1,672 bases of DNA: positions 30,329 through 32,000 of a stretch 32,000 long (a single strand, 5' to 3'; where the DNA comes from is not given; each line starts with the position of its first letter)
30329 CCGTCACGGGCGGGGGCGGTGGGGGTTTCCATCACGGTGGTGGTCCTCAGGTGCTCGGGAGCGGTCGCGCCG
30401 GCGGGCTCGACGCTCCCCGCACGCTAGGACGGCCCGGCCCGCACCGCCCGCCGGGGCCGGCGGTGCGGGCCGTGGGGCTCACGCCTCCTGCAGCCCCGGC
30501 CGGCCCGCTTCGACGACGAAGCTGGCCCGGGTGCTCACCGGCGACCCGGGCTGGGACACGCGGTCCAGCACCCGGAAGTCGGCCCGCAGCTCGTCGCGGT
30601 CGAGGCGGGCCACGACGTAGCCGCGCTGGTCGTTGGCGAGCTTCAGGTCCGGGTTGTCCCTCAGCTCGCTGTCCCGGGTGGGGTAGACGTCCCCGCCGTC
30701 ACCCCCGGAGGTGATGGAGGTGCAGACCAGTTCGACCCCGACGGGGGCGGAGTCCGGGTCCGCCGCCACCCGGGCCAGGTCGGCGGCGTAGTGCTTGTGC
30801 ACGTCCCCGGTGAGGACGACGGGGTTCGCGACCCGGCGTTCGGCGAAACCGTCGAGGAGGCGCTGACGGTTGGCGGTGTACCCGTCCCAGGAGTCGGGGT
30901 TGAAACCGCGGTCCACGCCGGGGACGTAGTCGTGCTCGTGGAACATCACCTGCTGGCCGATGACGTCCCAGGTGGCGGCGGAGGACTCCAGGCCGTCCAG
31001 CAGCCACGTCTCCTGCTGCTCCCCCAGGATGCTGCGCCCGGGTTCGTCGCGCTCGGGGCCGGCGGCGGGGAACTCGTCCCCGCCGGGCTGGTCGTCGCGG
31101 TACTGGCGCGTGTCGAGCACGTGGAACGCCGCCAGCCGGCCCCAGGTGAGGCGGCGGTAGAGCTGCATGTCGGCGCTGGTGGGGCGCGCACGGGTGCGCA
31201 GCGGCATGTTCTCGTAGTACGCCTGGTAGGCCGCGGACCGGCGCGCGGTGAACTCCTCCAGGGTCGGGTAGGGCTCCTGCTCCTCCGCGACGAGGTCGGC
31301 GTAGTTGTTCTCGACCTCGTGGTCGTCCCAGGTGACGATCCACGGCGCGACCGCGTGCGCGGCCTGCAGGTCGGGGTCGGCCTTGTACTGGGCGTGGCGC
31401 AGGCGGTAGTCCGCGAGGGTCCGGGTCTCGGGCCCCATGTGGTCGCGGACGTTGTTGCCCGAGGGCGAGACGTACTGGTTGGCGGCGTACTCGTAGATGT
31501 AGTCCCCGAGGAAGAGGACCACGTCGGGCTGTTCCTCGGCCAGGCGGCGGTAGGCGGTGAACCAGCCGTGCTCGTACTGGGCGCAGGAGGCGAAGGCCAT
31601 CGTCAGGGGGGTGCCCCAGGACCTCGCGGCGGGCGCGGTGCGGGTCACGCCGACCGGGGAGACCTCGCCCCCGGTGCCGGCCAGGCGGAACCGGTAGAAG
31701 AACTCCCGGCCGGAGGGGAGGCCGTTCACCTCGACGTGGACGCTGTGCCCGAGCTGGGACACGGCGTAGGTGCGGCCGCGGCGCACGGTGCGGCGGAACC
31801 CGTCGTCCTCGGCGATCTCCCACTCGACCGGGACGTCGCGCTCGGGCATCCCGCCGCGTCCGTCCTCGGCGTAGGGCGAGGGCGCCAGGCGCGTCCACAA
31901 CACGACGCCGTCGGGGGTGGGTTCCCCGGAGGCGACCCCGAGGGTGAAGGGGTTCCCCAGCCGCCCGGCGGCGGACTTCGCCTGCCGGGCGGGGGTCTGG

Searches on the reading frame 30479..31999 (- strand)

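Call 44: search_protein_families(library=pfam, proteins=[window:30479-31999:-], max_evalue=0.001)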
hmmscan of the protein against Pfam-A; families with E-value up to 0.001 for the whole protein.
window:30479-31999:- (506 aa): 2 families
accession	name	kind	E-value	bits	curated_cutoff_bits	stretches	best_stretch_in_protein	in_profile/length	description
PF09423.15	PhoD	-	4e-119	398.2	27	1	134-475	1-343/343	PhoD-like phosphatase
PF16655.11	PhoD_N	-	1.6e-31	109.1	30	1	20-121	1-90/90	PhoD-like phosphatase, N-terminal domain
